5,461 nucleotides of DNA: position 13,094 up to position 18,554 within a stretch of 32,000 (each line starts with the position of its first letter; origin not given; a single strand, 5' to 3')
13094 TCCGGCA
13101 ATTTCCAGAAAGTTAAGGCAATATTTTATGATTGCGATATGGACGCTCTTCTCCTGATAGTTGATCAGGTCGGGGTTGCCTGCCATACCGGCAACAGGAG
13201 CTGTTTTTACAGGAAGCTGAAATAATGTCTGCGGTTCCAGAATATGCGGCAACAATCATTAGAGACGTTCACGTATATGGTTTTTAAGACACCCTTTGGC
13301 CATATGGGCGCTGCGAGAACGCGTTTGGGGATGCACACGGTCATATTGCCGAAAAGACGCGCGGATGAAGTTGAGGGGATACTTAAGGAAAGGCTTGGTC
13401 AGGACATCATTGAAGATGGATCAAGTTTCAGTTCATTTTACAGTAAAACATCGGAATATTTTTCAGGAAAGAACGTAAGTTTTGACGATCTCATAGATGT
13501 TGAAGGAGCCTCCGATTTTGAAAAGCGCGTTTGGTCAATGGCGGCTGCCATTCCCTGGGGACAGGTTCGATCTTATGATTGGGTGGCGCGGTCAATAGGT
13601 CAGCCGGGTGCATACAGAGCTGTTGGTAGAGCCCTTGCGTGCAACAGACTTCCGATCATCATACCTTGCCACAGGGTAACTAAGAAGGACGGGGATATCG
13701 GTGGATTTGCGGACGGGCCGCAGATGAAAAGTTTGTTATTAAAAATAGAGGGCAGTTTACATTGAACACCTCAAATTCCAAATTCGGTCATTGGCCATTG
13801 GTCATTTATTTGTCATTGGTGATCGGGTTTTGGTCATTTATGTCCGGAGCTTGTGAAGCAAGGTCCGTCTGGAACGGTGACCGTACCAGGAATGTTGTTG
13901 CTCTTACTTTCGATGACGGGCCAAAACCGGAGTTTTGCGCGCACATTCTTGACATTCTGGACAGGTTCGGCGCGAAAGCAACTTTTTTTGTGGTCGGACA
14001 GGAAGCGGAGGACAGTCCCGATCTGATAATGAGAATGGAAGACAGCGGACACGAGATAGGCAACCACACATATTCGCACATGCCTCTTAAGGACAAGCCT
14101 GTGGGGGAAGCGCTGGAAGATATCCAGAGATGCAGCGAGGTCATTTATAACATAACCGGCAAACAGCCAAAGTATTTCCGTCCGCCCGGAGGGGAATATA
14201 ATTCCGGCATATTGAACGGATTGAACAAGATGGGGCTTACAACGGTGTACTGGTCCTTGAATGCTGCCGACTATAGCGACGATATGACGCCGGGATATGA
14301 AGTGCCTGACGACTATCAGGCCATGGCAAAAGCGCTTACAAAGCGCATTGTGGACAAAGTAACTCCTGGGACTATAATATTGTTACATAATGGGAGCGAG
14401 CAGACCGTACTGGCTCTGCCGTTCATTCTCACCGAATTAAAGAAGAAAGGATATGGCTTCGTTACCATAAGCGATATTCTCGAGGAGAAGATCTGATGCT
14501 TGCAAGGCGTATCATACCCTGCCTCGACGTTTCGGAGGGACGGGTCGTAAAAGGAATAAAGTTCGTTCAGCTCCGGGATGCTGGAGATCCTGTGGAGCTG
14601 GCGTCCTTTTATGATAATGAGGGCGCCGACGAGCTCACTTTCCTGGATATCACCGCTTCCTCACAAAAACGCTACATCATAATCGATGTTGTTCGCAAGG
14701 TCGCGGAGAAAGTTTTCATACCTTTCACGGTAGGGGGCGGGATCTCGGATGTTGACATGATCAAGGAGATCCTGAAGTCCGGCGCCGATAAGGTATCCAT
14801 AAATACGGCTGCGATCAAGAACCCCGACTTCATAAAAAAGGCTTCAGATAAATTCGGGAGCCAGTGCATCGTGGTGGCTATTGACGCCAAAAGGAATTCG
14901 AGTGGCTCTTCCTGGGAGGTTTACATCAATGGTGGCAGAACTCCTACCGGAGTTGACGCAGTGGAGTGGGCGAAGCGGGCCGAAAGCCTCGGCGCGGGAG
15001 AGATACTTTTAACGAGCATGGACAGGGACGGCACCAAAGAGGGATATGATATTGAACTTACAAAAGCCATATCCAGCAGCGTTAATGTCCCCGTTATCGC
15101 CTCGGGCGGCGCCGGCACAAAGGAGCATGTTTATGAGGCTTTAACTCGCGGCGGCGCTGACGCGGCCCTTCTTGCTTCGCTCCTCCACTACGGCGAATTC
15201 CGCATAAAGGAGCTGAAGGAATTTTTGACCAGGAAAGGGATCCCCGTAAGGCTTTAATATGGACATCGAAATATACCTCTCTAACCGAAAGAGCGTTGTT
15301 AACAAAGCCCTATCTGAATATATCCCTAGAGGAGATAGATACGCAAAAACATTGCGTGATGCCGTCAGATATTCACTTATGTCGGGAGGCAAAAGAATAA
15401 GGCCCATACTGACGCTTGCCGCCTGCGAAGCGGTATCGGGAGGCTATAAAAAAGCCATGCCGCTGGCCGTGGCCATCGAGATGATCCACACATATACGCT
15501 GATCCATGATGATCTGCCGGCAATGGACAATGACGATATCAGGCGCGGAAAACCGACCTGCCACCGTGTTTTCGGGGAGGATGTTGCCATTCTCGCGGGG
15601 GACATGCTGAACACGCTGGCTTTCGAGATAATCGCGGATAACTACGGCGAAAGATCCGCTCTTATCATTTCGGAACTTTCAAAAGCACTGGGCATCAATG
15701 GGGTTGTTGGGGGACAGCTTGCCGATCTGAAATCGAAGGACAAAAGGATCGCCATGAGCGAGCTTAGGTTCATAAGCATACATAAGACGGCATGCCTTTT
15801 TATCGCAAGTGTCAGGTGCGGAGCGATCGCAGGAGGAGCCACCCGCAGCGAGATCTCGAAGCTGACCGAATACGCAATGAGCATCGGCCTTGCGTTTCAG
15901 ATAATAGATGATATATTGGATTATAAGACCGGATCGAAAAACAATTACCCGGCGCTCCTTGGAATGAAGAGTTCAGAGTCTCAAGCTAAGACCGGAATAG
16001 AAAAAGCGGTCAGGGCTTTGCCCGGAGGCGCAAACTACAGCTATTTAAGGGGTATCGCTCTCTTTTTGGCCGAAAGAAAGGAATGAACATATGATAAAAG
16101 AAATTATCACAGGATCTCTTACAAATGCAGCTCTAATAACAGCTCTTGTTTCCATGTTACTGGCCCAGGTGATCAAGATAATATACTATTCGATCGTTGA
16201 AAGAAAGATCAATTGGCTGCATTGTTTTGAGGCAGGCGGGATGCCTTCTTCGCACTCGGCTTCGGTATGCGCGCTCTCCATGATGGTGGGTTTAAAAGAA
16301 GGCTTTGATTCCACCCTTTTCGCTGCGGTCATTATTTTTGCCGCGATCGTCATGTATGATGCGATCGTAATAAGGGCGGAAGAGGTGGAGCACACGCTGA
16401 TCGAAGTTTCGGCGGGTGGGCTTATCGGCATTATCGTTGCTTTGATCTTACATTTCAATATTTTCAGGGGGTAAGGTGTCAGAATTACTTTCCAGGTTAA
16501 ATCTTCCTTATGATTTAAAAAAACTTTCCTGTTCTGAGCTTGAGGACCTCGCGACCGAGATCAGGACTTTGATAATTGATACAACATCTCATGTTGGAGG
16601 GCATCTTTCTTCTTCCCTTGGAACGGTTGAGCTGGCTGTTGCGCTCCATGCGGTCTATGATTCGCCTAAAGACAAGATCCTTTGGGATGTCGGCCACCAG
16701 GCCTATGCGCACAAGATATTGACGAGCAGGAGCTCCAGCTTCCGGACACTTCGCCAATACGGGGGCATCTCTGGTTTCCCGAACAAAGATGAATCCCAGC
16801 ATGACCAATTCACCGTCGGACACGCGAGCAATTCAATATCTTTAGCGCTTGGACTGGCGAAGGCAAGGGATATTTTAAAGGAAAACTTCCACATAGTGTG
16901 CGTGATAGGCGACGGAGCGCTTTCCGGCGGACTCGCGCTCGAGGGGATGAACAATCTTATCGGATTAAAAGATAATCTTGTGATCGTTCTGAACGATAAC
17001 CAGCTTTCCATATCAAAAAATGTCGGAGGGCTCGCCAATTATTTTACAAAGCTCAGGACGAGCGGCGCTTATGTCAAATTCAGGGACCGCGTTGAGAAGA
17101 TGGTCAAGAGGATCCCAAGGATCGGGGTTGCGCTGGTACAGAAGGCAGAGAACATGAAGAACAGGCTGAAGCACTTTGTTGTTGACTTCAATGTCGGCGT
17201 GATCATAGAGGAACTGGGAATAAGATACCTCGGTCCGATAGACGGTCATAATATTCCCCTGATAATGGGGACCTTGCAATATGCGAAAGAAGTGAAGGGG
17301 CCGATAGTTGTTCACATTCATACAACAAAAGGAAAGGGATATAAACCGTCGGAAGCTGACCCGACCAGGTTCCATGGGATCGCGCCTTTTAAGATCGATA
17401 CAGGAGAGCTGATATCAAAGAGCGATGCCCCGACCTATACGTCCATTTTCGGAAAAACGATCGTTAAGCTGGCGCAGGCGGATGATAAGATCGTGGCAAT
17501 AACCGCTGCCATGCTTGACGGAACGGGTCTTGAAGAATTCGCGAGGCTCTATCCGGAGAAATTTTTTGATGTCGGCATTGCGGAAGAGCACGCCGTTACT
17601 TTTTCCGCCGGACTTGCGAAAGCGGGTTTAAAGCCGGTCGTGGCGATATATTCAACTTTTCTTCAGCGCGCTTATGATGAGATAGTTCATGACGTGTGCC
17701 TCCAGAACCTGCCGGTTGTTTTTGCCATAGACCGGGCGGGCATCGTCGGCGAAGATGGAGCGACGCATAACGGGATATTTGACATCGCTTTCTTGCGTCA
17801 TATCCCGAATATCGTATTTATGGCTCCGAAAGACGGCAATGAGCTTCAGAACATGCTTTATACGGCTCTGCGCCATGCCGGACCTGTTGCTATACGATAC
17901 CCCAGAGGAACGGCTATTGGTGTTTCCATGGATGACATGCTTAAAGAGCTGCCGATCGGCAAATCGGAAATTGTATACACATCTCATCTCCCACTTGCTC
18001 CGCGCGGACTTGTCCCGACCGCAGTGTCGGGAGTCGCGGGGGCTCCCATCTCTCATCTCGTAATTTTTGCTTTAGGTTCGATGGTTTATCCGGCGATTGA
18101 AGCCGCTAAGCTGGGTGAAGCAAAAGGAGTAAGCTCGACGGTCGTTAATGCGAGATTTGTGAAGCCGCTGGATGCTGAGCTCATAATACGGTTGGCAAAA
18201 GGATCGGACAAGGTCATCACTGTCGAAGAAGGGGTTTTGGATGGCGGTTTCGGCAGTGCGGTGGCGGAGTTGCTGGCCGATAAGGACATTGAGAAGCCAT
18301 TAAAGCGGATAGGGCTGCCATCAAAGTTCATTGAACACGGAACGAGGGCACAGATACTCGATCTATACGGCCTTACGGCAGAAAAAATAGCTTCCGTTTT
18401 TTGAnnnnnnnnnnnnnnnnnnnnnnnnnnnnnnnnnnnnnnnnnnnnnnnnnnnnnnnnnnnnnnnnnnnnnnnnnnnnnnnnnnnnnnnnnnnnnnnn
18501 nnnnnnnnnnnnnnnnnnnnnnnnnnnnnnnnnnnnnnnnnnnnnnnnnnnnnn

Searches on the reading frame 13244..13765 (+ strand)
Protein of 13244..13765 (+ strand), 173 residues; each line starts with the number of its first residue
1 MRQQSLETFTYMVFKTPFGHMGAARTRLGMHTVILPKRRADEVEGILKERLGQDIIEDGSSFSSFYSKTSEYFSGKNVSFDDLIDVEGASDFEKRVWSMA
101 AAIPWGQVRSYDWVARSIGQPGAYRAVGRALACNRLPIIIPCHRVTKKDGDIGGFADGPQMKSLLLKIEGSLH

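Call 22: search_protein_families(library=pfam, proteins=[window:13244-13765:+], max_evalue=0.00001)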
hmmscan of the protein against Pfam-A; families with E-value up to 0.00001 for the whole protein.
window:13244-13765:+ (173 aa): 1 family
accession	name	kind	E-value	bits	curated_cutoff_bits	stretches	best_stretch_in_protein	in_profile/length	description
PF01035.26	DNA_binding_1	-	5.7e-29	100.2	27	1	91-170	1-80/81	6-O-methylguanine DNA methyltransferase, DNA binding domain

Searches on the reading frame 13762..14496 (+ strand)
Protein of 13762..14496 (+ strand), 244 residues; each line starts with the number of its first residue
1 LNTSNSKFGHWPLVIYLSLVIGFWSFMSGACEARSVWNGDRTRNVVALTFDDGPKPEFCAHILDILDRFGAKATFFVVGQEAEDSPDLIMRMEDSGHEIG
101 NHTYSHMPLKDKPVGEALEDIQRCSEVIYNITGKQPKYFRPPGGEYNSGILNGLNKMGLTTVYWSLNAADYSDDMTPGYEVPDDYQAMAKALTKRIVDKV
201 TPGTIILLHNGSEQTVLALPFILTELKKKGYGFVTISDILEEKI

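Call 22: search_protein_families(library=pfam, proteins=[window:13762-14496:+], max_evalue=0.00001)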
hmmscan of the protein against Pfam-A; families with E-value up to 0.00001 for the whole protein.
window:13762-14496:+ (244 aa): 1 family
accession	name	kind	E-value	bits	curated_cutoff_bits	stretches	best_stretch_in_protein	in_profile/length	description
PF01522.26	Polysacc_deac_1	-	4.4e-42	143.4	23.1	1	39-162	2-124/124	Polysaccharide deacetylase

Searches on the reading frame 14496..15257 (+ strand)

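Call 22: search_protein_families(library=pfam, proteins=[window:14496-15257:+], max_evalue=0.00001)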
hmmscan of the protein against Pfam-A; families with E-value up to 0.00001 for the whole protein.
window:14496-15257:+ (253 aa): 5 families
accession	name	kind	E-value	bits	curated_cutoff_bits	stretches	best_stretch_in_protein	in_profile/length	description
PF00977.27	His_biosynth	-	1e-88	297.1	23.6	1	5-235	1-227/228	Histidine biosynthesis protein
PF03060.21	NMO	-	3.4e-09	37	28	0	153-230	143-226/331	Nitronate monooxygenase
PF01207.24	Dus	-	3.2e-08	33.5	20.4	0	36-118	144-228/311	Dihydrouridine synthase (Dus)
PF02581.23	TMP-TENI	-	2.7e-07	30.6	27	0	159-219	113-170/180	Thiamine monophosphate synthase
PF04309.18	G3P_antiterm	-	1.2e-06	28.6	27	0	62-104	127-169/173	Glycerol-3-phosphate responsive antiterminator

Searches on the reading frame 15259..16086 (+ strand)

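Call 22: search_protein_families(library=pfam, proteins=[window:15259-16086:+], max_evalue=0.00001)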
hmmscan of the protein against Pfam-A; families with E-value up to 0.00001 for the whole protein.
window:15259-16086:+ (275 aa): 1 family
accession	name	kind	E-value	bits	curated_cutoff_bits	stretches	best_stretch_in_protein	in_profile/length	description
PF00348.22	polyprenyl_synt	-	1.1e-54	185.7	27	1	30-226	2-195/251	Polyprenyl synthetase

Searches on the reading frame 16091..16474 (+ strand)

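Call 22: search_protein_families(library=pfam, proteins=[window:16091-16474:+], max_evalue=0.00001)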
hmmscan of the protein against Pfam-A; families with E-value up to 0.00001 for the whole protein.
window:16091-16474:+ (127 aa): 1 family
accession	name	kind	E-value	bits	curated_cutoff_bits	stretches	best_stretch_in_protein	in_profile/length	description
PF02681.20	DUF212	-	2.6e-31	108.9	26.5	1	11-98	2-89/126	Divergent PAP2 family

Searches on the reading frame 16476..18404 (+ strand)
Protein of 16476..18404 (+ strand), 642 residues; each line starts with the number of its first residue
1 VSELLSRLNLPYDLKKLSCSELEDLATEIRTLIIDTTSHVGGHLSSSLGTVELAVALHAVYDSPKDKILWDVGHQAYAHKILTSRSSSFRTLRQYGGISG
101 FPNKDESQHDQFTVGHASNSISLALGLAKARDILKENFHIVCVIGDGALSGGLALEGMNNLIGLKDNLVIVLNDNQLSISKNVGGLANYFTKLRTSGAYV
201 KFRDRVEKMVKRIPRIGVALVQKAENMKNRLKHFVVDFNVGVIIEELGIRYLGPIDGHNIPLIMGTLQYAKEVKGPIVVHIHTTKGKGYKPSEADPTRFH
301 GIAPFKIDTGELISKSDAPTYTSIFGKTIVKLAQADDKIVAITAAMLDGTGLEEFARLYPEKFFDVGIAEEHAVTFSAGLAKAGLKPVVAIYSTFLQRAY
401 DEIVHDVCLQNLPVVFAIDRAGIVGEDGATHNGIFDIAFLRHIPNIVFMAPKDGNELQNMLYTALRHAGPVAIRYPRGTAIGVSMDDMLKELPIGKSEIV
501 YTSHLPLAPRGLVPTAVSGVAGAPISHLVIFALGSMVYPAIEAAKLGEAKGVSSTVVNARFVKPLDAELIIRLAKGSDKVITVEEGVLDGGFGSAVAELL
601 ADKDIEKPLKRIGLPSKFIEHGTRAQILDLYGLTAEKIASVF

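Call 22: search_protein_families(library=pfam, proteins=[window:16476-18404:+], max_evalue=0.00001)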
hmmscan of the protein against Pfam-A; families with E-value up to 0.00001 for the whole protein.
window:16476-18404:+ (642 aa): 3 families
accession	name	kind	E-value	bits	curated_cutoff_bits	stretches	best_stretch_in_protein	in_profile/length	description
PF13292.11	DXP_synthase_N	-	2.7e-108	361.8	21.2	1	5-283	1-274/274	1-deoxy-D-xylulose-5-phosphate synthase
PF02779.29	Transket_pyr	-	1.4e-47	162.1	27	1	319-478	3-170/174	Transketolase, pyrimidine binding domain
PF02780.25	Transketolase_C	-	3.7e-31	108.1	25.9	1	527-638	11-124/124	Transketolase, C-terminal domain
